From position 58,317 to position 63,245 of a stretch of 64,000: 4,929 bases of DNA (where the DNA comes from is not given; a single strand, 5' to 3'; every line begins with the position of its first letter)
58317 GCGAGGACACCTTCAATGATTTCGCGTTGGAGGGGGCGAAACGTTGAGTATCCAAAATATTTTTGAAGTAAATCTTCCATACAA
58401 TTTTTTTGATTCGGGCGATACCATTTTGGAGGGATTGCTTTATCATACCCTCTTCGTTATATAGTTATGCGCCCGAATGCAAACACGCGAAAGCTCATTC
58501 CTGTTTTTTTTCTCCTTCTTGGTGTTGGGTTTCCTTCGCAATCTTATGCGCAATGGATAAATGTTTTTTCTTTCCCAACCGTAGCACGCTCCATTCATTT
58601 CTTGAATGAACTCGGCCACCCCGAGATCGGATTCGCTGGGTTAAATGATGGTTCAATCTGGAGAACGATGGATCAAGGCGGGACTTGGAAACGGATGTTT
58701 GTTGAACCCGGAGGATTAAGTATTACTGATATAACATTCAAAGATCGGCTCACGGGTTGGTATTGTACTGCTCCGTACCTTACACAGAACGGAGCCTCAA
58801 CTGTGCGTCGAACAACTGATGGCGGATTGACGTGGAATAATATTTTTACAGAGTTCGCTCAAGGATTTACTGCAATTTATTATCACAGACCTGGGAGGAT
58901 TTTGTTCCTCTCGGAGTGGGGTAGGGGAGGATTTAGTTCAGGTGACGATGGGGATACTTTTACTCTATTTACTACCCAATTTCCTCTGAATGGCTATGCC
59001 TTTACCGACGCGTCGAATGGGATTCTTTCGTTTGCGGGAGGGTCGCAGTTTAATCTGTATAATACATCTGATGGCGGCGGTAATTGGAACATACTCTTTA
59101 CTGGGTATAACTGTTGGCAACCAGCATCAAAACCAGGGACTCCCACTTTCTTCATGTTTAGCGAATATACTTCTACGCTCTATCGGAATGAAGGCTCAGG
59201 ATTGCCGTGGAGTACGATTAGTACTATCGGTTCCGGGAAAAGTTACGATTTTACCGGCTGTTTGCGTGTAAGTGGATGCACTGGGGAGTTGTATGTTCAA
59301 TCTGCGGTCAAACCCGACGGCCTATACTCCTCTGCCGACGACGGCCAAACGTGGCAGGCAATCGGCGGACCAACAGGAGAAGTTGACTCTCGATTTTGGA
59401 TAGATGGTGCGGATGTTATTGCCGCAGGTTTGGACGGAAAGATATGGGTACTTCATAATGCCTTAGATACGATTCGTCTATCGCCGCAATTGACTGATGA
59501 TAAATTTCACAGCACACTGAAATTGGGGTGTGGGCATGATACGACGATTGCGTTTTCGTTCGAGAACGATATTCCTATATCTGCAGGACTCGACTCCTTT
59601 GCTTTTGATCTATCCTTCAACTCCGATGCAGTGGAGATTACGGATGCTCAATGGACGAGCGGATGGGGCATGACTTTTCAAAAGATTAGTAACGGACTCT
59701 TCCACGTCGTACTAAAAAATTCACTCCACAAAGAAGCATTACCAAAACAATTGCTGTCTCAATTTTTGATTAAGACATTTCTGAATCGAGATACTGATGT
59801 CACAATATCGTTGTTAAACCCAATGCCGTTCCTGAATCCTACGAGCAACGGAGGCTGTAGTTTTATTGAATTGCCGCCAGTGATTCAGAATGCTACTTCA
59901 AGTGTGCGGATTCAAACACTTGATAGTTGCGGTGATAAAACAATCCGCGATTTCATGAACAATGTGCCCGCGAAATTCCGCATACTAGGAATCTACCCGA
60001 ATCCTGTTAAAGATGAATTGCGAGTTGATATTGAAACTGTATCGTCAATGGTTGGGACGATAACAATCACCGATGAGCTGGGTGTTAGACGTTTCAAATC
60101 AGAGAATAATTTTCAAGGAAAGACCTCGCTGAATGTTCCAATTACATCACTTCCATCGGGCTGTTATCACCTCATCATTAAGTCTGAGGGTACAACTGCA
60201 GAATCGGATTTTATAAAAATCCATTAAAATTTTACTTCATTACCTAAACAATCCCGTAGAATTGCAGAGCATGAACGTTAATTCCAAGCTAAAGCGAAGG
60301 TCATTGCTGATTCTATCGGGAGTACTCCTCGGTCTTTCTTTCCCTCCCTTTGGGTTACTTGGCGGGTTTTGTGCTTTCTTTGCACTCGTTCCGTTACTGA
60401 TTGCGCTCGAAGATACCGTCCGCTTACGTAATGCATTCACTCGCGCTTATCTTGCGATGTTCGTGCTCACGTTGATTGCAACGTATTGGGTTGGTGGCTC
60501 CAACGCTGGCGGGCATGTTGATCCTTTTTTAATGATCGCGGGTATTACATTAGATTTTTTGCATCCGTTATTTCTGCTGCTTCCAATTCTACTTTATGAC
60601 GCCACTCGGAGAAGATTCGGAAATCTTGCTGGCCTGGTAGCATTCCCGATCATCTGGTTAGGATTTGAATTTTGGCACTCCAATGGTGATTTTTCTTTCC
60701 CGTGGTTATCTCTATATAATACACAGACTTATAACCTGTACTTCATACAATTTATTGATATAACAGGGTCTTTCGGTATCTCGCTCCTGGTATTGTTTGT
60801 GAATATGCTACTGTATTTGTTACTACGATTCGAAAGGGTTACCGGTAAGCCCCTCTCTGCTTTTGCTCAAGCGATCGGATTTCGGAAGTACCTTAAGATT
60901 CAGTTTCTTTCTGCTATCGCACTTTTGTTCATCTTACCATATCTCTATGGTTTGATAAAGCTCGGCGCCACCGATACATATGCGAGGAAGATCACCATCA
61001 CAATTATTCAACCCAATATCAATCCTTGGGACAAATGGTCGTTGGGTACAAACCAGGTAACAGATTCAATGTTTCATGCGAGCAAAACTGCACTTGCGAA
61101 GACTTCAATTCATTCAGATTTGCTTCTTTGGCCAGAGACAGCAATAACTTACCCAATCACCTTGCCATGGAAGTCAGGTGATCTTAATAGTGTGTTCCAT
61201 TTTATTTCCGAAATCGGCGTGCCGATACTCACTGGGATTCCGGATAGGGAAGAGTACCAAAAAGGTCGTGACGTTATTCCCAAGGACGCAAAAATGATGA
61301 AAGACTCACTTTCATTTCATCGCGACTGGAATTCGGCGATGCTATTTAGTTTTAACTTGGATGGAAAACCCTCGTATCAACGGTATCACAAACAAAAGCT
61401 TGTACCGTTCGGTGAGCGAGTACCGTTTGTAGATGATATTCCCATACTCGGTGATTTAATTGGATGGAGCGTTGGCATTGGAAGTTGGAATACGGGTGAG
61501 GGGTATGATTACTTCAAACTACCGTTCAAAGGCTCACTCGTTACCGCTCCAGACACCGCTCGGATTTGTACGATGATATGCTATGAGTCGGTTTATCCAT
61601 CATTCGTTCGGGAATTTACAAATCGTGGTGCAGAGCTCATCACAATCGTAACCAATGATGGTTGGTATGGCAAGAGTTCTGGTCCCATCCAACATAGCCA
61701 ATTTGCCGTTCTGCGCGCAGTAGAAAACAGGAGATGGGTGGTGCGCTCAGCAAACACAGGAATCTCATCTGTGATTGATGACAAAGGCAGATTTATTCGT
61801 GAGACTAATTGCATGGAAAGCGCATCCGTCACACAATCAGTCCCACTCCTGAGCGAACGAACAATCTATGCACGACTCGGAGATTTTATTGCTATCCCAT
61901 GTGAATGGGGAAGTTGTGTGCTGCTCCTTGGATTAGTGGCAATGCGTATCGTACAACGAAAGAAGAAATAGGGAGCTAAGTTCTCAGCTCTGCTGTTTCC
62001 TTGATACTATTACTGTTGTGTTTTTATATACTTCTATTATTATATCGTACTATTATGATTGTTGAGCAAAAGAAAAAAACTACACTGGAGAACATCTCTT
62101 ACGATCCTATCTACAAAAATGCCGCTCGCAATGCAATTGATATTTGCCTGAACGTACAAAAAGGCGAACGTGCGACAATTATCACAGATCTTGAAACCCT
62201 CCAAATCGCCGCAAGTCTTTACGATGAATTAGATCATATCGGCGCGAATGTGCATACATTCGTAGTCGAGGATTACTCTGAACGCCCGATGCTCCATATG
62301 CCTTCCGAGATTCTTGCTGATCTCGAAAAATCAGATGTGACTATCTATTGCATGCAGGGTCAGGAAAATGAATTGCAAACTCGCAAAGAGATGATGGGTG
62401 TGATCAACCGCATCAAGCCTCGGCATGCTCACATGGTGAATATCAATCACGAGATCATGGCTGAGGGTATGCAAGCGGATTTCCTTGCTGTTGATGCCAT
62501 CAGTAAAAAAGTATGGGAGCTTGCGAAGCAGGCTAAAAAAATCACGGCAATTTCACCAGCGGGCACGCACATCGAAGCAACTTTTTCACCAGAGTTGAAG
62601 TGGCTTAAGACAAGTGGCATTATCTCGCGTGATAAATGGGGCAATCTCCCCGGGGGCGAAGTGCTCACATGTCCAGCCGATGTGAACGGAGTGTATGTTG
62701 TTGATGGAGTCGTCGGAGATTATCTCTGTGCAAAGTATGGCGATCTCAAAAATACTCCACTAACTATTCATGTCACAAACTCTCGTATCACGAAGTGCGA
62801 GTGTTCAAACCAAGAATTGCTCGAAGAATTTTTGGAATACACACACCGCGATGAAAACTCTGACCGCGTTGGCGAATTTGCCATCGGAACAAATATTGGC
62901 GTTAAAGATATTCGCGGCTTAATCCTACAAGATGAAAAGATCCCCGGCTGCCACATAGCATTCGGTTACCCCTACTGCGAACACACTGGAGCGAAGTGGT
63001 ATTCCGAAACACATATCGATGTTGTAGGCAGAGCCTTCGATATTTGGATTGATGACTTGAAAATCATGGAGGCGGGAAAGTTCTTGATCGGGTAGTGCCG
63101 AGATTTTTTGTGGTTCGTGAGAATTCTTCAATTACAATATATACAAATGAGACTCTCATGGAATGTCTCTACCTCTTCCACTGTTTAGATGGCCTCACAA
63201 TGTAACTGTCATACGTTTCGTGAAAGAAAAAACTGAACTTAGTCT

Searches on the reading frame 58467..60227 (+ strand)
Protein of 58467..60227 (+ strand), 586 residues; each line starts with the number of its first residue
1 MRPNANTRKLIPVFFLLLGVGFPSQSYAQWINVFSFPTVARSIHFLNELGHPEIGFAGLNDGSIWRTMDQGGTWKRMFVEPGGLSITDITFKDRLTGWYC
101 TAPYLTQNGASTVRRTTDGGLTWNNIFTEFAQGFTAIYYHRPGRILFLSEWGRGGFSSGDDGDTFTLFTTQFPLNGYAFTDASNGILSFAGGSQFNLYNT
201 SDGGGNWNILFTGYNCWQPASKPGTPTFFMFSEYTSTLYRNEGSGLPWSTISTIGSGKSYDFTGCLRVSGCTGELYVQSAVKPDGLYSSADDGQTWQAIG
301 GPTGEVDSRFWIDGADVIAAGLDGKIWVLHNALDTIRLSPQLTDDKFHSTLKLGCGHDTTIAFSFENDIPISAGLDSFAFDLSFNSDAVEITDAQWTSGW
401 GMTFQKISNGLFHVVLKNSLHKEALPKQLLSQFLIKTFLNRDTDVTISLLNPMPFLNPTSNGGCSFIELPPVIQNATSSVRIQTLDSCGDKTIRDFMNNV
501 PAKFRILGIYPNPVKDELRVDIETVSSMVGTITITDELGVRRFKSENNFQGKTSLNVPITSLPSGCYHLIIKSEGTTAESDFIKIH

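Call 14: find_encoding_contigs(protein=window:58467-60227:+, flank=10000, max_places=3)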
Protein window:58467-60227:+ (586 aa): no gene with exactly this product is on record in the collection.

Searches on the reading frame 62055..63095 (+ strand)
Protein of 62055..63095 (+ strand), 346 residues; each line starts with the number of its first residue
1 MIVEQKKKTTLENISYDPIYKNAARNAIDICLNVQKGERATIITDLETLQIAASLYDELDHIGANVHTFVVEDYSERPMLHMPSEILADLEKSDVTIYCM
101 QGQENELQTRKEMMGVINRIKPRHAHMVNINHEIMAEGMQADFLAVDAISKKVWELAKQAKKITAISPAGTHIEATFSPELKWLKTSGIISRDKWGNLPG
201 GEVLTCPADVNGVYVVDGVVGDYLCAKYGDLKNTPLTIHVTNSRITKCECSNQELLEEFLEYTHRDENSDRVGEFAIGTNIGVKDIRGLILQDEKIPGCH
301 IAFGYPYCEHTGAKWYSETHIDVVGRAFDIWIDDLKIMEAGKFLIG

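Call 18: find_encoding_contigs(protein=window:62055-63095:+, flank=10000, max_places=3)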
Protein window:62055-63095:+ (346 aa): 1 contig read that carries it; 1 place shown.
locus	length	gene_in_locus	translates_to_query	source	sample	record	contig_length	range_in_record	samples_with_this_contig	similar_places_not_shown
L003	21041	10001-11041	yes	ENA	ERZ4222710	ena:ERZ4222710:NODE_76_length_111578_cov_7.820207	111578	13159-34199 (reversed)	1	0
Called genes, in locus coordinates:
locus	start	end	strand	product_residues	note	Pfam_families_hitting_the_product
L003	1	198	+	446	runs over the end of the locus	PF13598:DUF4139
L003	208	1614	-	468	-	PF00753:Lactamase_B (faint), PF10996:Beta-Casp, PF07521:RMMBL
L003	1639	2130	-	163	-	PF02410:RsfS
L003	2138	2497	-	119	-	PF13399:LytR_C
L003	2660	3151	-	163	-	-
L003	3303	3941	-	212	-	-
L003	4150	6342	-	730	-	PF00270:DEAD, PF00271:Helicase_C, PF16124:RecQ_Zn_bind, PF09382:RQC, PF00570:HRDC, PF11408:Helicase_Sgs1 (weak), PF14493:HTH_40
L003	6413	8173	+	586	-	PF15902:Sortilin-Vps10 (faint), PF18962:Por_Secre_tail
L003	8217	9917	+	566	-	PF20154:LNT_N, PF00795:CN_hydrolase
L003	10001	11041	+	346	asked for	PF26233:NicX, PF02073:Peptidase_M29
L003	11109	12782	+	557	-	PF13230:GATase_4 (faint), PF13522:GATase_6, PF13537:GATase_7, PF00156:Pribosyltran (weak)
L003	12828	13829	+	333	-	PF01073:3Beta_HSD, PF01370:Epimerase, PF02719:Polysacc_synt_2, PF04321:RmlD_sub_bind, PF05368:NmrA (faint), PF07993:NAD_binding_4 (faint), PF13460:NAD_binding_10, PF16363:GDP_Man_Dehyd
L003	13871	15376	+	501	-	PF00933:Glyco_hydro_3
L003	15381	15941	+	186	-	-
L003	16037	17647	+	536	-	PF00171:Aldedh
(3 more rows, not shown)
